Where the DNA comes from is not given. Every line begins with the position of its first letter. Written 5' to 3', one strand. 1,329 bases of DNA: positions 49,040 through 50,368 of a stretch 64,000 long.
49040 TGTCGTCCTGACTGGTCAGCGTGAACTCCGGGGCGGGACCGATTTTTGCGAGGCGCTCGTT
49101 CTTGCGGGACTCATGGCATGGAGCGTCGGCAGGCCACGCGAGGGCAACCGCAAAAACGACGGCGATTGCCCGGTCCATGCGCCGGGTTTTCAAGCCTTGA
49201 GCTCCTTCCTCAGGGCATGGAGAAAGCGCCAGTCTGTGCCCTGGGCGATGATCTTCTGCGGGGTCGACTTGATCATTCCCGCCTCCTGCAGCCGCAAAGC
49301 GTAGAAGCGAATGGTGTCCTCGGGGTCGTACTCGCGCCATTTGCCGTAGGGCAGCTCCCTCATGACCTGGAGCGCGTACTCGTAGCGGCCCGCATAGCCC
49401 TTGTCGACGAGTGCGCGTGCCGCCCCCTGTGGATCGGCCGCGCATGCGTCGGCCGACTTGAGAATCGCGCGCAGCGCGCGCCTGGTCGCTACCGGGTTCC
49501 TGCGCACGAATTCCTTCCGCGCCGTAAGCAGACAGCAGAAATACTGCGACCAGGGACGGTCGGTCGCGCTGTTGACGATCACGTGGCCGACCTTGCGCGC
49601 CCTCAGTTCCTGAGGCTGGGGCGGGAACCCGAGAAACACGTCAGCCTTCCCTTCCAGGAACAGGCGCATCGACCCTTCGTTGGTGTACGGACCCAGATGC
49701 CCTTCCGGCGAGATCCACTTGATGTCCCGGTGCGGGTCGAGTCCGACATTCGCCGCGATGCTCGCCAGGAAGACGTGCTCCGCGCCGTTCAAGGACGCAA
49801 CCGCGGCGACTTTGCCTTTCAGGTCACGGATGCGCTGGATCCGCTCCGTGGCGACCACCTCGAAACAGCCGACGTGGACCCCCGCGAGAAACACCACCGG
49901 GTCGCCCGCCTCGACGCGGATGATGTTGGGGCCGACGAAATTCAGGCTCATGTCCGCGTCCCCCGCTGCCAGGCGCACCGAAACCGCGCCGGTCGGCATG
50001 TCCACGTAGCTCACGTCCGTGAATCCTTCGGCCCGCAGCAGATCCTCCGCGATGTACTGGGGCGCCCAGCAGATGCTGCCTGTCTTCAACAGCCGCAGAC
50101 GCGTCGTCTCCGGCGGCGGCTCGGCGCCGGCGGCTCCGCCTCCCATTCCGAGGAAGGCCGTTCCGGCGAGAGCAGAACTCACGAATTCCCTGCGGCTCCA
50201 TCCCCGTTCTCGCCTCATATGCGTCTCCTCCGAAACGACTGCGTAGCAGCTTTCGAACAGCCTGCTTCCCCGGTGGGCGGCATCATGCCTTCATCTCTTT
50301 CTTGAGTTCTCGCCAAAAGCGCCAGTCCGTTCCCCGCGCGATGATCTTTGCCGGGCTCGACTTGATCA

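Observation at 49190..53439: Four tandem paralogs of a Tat-exported, Cys-rich NMT1-like binding protein with no cognate transporter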

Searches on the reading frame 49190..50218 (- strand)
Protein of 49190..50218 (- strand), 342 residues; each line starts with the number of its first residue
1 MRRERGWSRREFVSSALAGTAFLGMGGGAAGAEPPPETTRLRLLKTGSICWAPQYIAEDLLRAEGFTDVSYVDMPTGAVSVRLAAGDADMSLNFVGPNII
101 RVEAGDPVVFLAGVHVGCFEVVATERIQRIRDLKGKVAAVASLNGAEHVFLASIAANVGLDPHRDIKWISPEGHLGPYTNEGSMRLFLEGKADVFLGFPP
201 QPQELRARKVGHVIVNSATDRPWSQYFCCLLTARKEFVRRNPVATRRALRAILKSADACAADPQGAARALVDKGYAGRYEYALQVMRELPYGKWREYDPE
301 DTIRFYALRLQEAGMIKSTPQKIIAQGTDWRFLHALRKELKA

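Call 3: search_protein_families(library=pfam, proteins=[window:49190-50218:-], max_evalue=0.01)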
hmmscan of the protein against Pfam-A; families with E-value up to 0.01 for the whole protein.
window:49190-50218:- (342 aa): 2 families
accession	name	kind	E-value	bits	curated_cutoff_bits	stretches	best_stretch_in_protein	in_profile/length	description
PF09084.16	NMT1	-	5.1e-11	43.3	20.5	1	77-266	32-216/216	NMT1/THI5 like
PF13379.11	NMT1_2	-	2e-09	38.1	24.7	1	77-266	46-243/252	NMT1-like family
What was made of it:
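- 49190..50218 (-): NMT1-like Tat/Cys protein, fourth gene, next to Sco (342 aa, with a 7-residue insertion). Pfam NMT1 43.3 bits (call 3).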

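Call 13: find_related_loci(query=A1, collection=genome_contigs, flank=10000)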
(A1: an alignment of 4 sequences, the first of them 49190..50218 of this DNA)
Query A1 (342 aa) in genome_contigs; peptide patterns used: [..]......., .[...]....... (x = any residue, [..] = any of these).
532 stretches matched a pattern; 313 encode a relative of the query (tblastn E <= 1e-3); the best 80 are kept; 77 distinct loci.
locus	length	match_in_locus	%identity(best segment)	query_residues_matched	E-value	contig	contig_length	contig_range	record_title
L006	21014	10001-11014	83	7-342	0e+0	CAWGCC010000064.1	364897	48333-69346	MAG: uncultured beta proteobacterium isolate MFD06229.bin.3.483 genome assembly, contig: contig_8807, whole genome shotg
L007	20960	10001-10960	79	29-341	6e-173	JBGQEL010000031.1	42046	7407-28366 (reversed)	MAG: Candidatus Methylomirabilia bacterium isolate OBJ2_061818_090_8 k141_2102117_length_42046_cov_21.1385, whole genome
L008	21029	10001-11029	74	8-341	3e-170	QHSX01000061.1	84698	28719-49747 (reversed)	MAG: Candidatus Rokuibacteriota bacterium isolate AR20 14_0929_02_40cm_scaffold_131_curated, whole genome shotgun sequen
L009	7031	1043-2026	67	8-341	1e-149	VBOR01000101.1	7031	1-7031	MAG: Candidatus Eisenbacteria bacterium isolate WS_1 14_0929_05_30cm_scaffold_13360, whole genome shotgun sequence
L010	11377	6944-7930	66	8-341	1e-146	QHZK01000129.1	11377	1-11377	MAG: Acidobacteria bacterium isolate gp13 AA77 14_1009_16_40cm_scaffold_17868_curated, whole genome shotgun sequence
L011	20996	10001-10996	60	5-341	2e-136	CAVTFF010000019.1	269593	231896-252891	MAG: uncultured beta proteobacterium isolate MFD00822.bin.2.124 genome assembly, contig: contig_91391, whole genome shot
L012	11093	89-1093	60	3-341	1e-136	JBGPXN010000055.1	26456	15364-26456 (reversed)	MAG: Candidatus Methylomirabilia bacterium isolate OBJ1_062018_090_37 k141_1988742_length_26456_cov_16.8466, whole genom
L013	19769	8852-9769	61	30-341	8e-136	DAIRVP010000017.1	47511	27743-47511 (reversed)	MAG TPA_asm: Candidatus Rokuibacteriota bacterium isolate CTOTU27893 NODE_50_length_47511_cov_7.194032, whole genome sho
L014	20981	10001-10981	60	8-341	1e-135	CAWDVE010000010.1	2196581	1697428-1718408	MAG: uncultured Candidatus Rokubacteria bacterium isolate MFD05674.bin.2.168 genome assembly, contig: contig_27548, whol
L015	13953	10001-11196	58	4-341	2e-135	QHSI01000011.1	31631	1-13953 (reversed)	MAG: Candidatus Rokuibacteriota bacterium isolate AR34 14_0903_05_40cm_scaffold_1330_curated, whole genome shotgun seque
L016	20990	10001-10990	59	7-340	2e-135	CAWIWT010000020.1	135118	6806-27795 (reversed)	MAG: uncultured Alphaproteobacteria bacterium isolate MFD04850.bin.1.353 genome assembly, contig: contig_32697, whole ge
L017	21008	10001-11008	59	2-341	3e-135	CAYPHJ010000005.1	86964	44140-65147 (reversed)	MAG TPA_asm: uncultured Syntrophobacteraceae bacterium isolate SRP217488_co1_39 genome assembly, contig: NODE_46_length_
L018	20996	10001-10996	60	5-341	3e-135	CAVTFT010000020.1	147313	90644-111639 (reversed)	MAG: uncultured beta proteobacterium isolate MFD00822.bin.1.66 genome assembly, contig: contig_83054, whole genome shotg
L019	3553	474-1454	58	8-341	5e-139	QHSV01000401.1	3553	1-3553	MAG: Candidatus Rokuibacteriota bacterium isolate AR22 14_0903_16_40cm_scaffold_40532_curated, whole genome shotgun sequ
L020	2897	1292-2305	59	2-341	2e-140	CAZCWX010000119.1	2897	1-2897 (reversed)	MAG TPA_asm: uncultured Enterobacteriaceae bacterium isolate binchicken_co31_407 genome assembly, contig: k141_3129582,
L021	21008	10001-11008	58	1-342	2e-134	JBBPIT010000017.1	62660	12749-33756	MAG: Pseudomonadota bacterium isolate BPF1-28-30_bin_3 NODE_60_length_62660_cov_16.816900, whole genome shotgun sequence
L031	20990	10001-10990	61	8-341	6e-132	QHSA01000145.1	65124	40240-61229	MAG: Candidatus Rokuibacteriota bacterium isolate AR41 14_0929_12_30cm_scaffold_591_curated, whole genome shotgun sequen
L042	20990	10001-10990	58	7-341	2e-130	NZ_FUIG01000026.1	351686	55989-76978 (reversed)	Mesorhizobium delmotii strain STM 462, whole genome shotgun sequence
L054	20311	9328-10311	57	8-341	7e-129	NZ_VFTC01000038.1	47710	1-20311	Mesorhizobium sp. WSM4306 NODE_38_length_47710_cov_157.718263, whole genome shotgun sequence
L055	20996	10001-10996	57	5-342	5e-129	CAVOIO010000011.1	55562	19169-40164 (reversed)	MAG: uncultured beta proteobacterium isolate MFD10007.bin.2.188 genome assembly, contig: contig_21708, whole genome shot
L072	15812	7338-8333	58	6-341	6e-135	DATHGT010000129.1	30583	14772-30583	MAG TPA_asm: Candidatus Acidoferrum sp. isolate SMAG_U12481 k141_400888, whole genome shotgun sequence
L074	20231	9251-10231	57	8-341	3e-133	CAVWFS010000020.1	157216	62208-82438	MAG: uncultured Candidatus Rokubacteria bacterium isolate MFD00962.bin.2.180 genome assembly, contig: contig_98961, whol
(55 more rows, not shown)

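Call 17: search_protein_families(library=ncbifam, proteins=[window:49190-50218:-], max_evalue=0.01)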
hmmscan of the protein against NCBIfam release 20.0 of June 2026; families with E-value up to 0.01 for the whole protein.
window:49190-50218:- (342 aa): 2 families
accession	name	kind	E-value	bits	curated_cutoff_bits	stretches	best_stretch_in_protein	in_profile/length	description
TIGR01728.1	SsuA_fam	subfamily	3e-15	56.2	163.5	1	66-272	27-229/290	aliphatic sulfonate ABC transporter substrate-binding protein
NF040735.1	SBP_SaoX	equivalog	4.7e-07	29.2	300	1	76-283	39-241/330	ABC transporter substrate-binding subunit SaoX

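Call 18: search_solved_structures(query=A1, max_evalue=0.01, show_alignments=2)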
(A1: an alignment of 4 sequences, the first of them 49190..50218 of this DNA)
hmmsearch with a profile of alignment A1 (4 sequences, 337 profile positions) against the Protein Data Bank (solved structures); distinct sequences matched with E-value up to 0.01: 9.
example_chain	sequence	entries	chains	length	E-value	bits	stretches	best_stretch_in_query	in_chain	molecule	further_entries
6ssy_A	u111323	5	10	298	4e-10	42.7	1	58-259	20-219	Taurine-binding periplasmic protein | Taurine ABC transporter substrate-binding protein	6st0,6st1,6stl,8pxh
3uif_A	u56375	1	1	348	1.8e-08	37.2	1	83-260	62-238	Sulfonate ABC transporter, periplasmic sulfonate-binding protein SsuA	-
4h6d_F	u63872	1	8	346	3.5e-06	29.7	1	76-267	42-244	Pyrimidine precursor biosynthesis enzyme THI5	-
2i48_A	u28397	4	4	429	2.4e-05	27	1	127-259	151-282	Bicarbonate transporter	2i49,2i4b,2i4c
4h65_A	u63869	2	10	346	3e-05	26.7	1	76-266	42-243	Pyrimidine precursor biosynthesis enzyme THI5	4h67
3e4r_A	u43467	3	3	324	0.00031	23.3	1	67-191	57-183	Nitrate transport protein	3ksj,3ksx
3qsl_A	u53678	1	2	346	0.00081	21.9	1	8-256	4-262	Putative exported protein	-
9jp7_A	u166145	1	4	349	0.0034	19.9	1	107-208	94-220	4,5-dihydroxyphthalate decarboxylase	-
2x26_A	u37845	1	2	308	0.0044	19.5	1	69-191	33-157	PERIPLASMIC ALIPHATIC SULPHONATES-BINDING PROTEIN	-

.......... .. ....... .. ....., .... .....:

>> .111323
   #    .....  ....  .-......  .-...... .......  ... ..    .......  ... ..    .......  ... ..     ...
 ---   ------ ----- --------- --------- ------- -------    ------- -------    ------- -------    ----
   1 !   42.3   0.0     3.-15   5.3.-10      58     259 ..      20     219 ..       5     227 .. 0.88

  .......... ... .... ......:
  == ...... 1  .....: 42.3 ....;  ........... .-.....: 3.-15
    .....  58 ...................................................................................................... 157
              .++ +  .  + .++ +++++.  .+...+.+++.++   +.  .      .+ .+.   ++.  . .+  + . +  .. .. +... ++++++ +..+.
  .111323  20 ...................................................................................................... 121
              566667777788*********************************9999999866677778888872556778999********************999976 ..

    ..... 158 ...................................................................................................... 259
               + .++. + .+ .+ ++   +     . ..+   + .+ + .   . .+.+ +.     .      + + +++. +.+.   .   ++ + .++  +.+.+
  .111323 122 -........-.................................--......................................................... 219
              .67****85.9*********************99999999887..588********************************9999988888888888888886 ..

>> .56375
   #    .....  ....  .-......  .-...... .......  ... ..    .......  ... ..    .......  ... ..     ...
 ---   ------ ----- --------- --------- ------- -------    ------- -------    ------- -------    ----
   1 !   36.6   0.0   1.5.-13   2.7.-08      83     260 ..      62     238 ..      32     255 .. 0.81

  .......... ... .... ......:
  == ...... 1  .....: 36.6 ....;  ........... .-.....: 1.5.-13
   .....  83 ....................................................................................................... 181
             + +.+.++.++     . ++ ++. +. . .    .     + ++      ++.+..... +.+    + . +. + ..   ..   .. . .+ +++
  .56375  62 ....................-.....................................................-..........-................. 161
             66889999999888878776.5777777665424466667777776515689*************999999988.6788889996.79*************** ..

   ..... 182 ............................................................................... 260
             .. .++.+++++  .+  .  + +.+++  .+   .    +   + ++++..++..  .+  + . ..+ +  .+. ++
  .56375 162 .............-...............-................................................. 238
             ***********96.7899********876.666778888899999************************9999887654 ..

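Call 20: search_protein_families(library=pfam, proteins=[L042:13014-13685:+, L042:13591-16305:+, L042:16480-17835:+, L042:18161-19822:+, L042:2444-3940:+, L042:3924-5720:+, L042:5546-6898:+, L074:3235-6711:+, L017:7264-9852:+, L017:12937-15024:+], max_evalue=0.0001)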
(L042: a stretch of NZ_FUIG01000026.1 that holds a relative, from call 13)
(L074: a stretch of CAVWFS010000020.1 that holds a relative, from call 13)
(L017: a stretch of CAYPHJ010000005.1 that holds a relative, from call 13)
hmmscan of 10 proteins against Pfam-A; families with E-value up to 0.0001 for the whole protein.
L042:13014-13685:+ (224 aa): 3 families
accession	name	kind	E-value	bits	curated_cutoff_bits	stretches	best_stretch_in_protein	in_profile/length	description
PF02630.20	SCO1-SenC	-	4.5e-35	121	22.8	1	66-196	2-132/134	SCO1/SenC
PF00578.27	AhpC-TSA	-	7.5e-10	39.3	26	1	64-199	4-122/124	AhpC/TSA family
PF08534.16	Redoxin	-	6.6e-07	29.7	26.6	1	64-203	5-133/148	Redoxin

L042:13591-16305:+ (905 aa): 8 families
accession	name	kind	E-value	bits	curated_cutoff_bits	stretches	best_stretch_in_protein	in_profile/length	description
PF01590.32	GAF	-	6.9e-33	114.4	22.4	2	330-472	1-133/133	GAF domain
PF13185.12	GAF_2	-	1.4e-32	113.2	28.6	2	330-473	3-136/136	GAF domain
PF02518.31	HATPase_c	-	4.1e-30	104.9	26.4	1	787-896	1-109/111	Histidine kinase-, DNA gyrase B-, and HSP90-like ATPase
PF00512.31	HisKA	-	3.2e-23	82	26.9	1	674-741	2-66/66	His Kinase A (phospho-acceptor) domain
PF13492.12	GAF_3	-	1.9e-20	74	27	2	510-653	1-129/129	GAF domain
PF00672.30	HAMP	-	4e-11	43.5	25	1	244-293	2-51/53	HAMP domain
PF12729.13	4HB_MCP_1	-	7.3e-07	29.4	27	1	48-205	3-167/181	Four helix bundle sensory module for signal transduction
PF11849.14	DUF3369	-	4.1e-05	24.3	27.2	0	449-481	136-168/168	Domain of unknown function (DUF3369)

L042:16480-17835:+ (452 aa): 2 families
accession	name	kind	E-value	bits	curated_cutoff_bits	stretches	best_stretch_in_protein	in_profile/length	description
PF00072.30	Response_reg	-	6.5e-32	110.4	30.2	1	75-187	1-111/111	Response regulator receiver domain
PF00211.25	Guanylate_cyc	-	6e-20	72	21.9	1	264-441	7-180/183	Adenylate and Guanylate cyclase catalytic domain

L042:18161-19822:+ (554 aa): 1 family
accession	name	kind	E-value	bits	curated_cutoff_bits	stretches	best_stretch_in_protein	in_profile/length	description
PF01569.27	PAP2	-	3e-22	79.2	27.2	2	222-315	12-117/130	PAP2 superfamily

L042:2444-3940:+ (499 aa): 4 families
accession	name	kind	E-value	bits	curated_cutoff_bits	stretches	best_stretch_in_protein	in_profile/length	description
PF13454.12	NAD_binding_9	-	1.8e-35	122.7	21.8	1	64-211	1-154/155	FAD-NAD(P)-binding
PF13450.12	NAD_binding_8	-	7.2e-08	33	21.9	1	65-126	1-58/68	NAD(P)-binding Rossmann-like domain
PF07992.20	Pyr_redox_2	-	5.5e-07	29.7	26.1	1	62-256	2-165/291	Pyridine nucleotide-disulphide oxidoreductase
PF01266.30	DAO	-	2.1e-06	27.9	27.9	1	63-185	2-129/353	FAD dependent oxidoreductase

L042:3924-5720:+ (599 aa): 2 families
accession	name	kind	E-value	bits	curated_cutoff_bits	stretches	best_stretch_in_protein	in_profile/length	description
PF00291.31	PALP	-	7.1e-72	242.7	35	1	149-442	2-295/295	Pyridoxal-phosphate dependent enzyme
PF00571.33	CBS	-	2.9e-20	72.8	24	2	476-529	5-55/57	CBS domain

L042:5546-6898:+ (451 aa): 1 family
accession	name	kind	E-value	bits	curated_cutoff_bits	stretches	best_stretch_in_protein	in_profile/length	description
PF01053.26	Cys_Met_Meta_PP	-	5.4e-153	509.5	27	1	75-449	2-380/381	Cys/Met metabolism PLP-dependent enzyme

L074:3235-6711:+ (1159 aa): 9 families
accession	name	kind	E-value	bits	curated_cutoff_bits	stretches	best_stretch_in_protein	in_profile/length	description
PF13191.12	AAA_16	-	1.6e-23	84.4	32.6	1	327-515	1-166/167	AAA ATPase domain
PF00211.25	Guanylate_cyc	-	2e-22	80.1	21.9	1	127-307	6-181/183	Adenylate and Guanylate cyclase catalytic domain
PF13424.12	TPR_12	-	2.1e-22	79.5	30.1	1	917-985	5-76/77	Tetratricopeptide repeat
PF17874.7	TPR_MalT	-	3e-11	43.6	45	1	965-1153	12-198/336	MalT-like TPR region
PF12773.13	DZR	-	1.6e-09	38.2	27.3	1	56-99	1-45/45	Double zinc ribbon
PF07719.23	TPR_2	-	1.1e-06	28.7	27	0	917-945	3-31/34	Tetratricopeptide repeat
PF13374.12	TPR_10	-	3.2e-05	24.2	27.5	0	918-946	5-33/42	Tetratricopeptide repeat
PF13401.12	AAA_22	-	4.1e-05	24.3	27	0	355-507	10-110/130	AAA domain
PF13240.11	Zn_Ribbon_1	-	7.9e-05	22.8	25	0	81-102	2-23/23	zinc-ribbon domain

L017:7264-9852:+ (863 aa): 8 families
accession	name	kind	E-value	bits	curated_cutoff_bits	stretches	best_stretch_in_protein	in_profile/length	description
PF02518.31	HATPase_c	-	2e-31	109.1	26.4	1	750-859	2-110/111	Histidine kinase-, DNA gyrase B-, and HSP90-like ATPase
PF02743.24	dCache_1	-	7.3e-24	85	45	1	118-347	4-239/240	Cache domain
PF13185.12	GAF_2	-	1.4e-23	84.1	28.6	1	473-614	3-136/136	GAF domain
PF01590.32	GAF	-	1e-18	68.6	22.4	1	473-613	1-133/133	GAF domain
PF00512.31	HisKA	-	1e-18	67.6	26.9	1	636-703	2-66/66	His Kinase A (phospho-acceptor) domain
PF00672.30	HAMP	-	8.8e-15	55.2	25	1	382-434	1-53/53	HAMP domain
PF17201.10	Cache_3-Cache_2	-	1.1e-12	48.3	27.7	1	213-356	138-291/299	Cache 3/Cache 2 fusion domain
PF13492.12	GAF_3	-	3.1e-11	44.2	27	1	474-615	2-129/129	GAF domain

L017:12937-15024:+ (696 aa): 7 families
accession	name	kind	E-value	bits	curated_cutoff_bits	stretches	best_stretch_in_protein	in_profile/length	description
PF02518.31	HATPase_c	-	1.5e-30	106.3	26.4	1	584-691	2-108/111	Histidine kinase-, DNA gyrase B-, and HSP90-like ATPase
PF00512.31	HisKA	-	7.5e-18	64.8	26.9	1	470-537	2-66/66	His Kinase A (phospho-acceptor) domain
PF00672.30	HAMP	-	1.2e-14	54.8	25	1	225-274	2-51/53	HAMP domain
PF01590.32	GAF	-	1.3e-14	55.3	22.4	1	311-447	1-133/133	GAF domain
PF13492.12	GAF_3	-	2.7e-13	50.9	27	1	312-449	2-129/129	GAF domain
PF13185.12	GAF_2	-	4e-13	50.2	28.6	1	311-448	3-136/136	GAF domain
PF12729.13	4HB_MCP_1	-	3.6e-06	27.1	27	1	29-183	3-164/181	Four helix bundle sensory module for signal transduction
